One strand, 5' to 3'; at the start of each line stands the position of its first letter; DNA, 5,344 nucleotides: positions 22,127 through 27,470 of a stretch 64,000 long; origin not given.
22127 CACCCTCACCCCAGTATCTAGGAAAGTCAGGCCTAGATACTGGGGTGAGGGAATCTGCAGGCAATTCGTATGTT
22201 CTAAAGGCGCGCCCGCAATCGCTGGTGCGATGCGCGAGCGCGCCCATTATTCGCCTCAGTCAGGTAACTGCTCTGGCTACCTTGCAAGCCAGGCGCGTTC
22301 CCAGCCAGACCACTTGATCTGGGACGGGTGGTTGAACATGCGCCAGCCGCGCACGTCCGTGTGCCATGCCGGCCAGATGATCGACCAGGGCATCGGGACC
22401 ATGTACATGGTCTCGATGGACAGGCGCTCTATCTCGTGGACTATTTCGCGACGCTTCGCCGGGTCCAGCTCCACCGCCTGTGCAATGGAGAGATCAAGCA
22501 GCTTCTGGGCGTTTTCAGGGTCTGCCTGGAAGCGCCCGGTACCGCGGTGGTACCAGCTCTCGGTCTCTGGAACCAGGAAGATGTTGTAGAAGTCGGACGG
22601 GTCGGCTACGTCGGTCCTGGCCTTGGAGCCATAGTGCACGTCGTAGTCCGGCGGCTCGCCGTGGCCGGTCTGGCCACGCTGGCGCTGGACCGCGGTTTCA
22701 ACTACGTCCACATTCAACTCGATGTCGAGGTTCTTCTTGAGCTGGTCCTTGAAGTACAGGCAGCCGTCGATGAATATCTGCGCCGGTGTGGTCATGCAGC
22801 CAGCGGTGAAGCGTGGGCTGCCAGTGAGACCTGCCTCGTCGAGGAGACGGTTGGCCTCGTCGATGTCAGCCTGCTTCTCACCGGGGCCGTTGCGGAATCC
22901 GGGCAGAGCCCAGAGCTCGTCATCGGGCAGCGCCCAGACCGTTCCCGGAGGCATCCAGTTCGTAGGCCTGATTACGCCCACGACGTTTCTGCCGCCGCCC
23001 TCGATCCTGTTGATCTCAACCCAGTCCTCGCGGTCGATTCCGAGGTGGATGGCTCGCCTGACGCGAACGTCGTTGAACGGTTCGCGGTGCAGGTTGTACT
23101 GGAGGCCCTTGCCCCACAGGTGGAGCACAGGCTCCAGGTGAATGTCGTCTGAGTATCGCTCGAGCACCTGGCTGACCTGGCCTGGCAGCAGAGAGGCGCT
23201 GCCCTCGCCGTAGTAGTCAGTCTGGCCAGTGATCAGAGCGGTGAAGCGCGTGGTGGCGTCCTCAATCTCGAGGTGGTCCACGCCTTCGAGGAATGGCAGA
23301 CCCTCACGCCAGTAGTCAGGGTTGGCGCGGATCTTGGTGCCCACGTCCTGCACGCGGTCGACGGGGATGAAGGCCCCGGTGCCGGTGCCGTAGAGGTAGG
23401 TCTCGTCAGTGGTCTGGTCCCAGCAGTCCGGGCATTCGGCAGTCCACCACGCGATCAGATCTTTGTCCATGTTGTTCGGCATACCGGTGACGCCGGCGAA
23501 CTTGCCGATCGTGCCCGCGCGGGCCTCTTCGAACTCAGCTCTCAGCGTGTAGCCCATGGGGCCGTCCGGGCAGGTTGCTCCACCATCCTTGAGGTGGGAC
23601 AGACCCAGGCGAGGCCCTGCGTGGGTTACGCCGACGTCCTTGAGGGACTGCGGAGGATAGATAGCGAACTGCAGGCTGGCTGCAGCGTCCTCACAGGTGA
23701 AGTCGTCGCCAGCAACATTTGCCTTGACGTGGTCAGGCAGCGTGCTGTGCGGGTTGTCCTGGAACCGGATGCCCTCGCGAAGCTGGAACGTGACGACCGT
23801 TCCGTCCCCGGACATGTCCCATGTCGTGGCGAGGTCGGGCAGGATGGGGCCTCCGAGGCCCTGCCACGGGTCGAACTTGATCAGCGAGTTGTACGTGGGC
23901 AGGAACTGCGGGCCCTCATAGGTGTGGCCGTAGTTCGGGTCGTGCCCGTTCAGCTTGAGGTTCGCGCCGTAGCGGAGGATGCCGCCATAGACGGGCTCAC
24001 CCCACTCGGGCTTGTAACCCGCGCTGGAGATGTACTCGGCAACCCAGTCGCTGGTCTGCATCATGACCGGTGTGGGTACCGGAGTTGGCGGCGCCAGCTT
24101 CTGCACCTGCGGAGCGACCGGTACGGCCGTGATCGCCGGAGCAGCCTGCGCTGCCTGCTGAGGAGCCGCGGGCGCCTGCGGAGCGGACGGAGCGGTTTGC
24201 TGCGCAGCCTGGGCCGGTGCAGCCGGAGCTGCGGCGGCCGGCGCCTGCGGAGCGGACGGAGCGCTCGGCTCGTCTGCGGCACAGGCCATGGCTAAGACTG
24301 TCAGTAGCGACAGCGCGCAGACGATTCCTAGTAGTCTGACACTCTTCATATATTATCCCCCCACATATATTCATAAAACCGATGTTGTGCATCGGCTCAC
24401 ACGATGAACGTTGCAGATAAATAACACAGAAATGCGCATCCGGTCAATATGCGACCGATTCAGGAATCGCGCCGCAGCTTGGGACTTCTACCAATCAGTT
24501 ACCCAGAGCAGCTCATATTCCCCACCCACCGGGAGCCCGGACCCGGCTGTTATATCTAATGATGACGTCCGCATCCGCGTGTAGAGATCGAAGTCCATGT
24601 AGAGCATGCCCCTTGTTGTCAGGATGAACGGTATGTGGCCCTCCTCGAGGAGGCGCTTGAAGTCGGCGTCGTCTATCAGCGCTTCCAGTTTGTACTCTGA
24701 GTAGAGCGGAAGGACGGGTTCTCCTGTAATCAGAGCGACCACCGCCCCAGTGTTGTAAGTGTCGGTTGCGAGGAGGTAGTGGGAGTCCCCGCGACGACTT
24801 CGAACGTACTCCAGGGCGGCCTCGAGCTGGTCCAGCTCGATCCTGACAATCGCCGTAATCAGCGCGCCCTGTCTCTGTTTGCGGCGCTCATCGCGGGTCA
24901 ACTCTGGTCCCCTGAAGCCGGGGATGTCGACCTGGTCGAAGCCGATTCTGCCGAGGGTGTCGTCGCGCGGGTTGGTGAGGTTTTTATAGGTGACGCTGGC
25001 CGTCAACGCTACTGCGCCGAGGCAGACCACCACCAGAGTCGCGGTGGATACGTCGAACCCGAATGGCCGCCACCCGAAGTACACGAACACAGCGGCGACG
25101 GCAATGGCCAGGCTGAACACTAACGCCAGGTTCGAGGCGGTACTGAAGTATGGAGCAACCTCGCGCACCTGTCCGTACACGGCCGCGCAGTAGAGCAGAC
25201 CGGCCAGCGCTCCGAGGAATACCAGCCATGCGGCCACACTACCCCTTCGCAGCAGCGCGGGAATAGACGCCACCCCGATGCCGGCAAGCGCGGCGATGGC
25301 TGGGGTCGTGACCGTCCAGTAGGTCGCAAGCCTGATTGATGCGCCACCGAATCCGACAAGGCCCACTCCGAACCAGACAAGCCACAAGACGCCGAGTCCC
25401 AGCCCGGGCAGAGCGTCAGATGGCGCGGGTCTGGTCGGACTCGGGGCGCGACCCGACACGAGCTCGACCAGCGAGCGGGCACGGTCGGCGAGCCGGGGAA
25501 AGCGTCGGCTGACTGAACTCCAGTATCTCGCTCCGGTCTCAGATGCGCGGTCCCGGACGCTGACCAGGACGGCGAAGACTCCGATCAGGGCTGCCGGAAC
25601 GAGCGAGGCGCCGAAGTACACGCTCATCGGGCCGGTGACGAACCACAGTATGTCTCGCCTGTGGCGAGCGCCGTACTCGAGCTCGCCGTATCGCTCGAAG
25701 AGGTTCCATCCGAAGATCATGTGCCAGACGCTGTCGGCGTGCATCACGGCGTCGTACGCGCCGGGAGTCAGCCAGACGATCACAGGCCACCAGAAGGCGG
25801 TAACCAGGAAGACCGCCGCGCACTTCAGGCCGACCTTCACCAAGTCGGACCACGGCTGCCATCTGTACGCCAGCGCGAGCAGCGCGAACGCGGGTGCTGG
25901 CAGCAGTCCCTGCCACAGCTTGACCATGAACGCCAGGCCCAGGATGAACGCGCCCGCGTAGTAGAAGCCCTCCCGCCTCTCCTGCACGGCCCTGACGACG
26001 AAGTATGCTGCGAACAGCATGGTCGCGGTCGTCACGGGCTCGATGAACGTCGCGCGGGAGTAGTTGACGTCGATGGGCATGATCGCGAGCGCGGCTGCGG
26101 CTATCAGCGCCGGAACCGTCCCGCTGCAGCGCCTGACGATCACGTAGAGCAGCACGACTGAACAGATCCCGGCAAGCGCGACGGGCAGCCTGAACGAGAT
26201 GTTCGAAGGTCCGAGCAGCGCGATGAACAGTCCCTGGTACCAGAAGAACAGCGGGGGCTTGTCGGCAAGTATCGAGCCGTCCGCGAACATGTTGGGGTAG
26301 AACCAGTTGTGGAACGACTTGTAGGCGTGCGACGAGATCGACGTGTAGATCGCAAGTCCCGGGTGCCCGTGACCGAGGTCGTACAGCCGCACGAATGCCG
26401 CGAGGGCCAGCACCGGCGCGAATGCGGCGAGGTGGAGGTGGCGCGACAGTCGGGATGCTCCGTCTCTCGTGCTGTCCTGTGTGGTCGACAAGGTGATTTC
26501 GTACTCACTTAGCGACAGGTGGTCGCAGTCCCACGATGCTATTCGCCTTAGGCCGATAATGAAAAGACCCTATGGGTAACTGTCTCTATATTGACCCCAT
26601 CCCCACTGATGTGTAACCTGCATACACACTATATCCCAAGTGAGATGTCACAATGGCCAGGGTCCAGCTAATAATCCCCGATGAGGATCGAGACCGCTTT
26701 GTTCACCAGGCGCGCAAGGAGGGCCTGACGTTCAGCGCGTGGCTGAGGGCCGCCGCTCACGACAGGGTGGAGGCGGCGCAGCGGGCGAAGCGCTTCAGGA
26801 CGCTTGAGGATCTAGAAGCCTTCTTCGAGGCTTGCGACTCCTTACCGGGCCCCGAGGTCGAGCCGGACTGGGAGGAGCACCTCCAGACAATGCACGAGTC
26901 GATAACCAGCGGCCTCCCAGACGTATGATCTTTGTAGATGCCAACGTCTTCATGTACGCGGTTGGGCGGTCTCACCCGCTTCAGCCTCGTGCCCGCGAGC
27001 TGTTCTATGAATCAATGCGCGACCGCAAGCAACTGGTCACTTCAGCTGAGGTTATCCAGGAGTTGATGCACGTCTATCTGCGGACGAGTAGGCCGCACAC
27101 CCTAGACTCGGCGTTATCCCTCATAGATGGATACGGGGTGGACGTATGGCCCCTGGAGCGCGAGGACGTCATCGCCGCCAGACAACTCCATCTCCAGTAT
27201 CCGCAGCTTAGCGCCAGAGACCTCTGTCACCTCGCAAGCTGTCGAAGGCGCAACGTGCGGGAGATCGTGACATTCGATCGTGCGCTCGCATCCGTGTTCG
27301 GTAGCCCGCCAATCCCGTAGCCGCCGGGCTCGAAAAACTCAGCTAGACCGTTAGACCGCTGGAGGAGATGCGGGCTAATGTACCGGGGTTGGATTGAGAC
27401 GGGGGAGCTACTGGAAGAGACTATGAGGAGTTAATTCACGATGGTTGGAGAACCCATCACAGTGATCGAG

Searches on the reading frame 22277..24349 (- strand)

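Call 59: search_protein_families(library=pfam, proteins=[window:22277-24349:-], max_evalue=0.00001)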
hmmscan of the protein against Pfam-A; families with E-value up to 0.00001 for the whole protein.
window:22277-24349:- (690 aa): 1 family
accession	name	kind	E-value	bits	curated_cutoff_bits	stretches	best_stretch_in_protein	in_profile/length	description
PF00496.27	SBP_bac_5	-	1.4e-39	136.7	32.4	1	170-591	3-360/368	Bacterial extracellular solute-binding proteins, family 5 Middle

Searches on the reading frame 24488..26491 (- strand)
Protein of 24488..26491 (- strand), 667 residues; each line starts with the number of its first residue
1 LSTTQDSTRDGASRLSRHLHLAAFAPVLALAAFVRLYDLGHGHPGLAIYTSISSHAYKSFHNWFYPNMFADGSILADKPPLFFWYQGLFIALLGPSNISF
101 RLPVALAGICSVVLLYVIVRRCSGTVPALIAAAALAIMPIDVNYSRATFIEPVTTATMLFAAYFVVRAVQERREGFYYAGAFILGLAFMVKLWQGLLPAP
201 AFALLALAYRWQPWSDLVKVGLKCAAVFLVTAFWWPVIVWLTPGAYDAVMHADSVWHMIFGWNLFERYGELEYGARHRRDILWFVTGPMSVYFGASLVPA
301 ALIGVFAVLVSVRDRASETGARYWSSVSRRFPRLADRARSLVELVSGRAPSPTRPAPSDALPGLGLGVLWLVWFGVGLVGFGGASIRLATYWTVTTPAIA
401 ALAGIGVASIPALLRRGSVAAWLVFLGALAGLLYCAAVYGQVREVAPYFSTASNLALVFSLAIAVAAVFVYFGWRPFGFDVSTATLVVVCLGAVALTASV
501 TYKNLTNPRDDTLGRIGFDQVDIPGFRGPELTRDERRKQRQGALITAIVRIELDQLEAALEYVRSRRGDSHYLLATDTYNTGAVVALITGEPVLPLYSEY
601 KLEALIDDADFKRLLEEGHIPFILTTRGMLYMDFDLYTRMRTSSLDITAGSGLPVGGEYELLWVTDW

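Call 59: search_protein_families(library=pfam, proteins=[window:24488-26491:-], max_evalue=0.00001)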
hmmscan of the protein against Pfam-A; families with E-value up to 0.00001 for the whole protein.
window:24488-26491:- (667 aa): 1 family
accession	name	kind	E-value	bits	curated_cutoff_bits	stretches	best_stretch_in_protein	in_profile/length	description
PF13231.12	PMT_2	-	1.1e-24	87.9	26.1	1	77-240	1-160/160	Dolichyl-phosphate-mannose-protein mannosyltransferase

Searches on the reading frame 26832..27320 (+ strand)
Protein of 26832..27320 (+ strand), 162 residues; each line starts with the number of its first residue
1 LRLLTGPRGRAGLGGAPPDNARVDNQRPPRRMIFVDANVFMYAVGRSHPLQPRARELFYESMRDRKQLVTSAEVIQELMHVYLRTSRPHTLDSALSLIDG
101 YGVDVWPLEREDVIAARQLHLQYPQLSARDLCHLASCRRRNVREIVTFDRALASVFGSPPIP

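Call 62: search_protein_families(library=pfam, proteins=[window:26832-27320:+], max_evalue=0.00001)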
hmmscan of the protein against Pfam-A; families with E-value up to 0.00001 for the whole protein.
window:26832-27320:+ (162 aa): 1 family
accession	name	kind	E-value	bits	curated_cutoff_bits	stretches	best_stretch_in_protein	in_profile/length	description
PF01850.27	PIN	-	5.6e-19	69.4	23.6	1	33-154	1-116/120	PIN domain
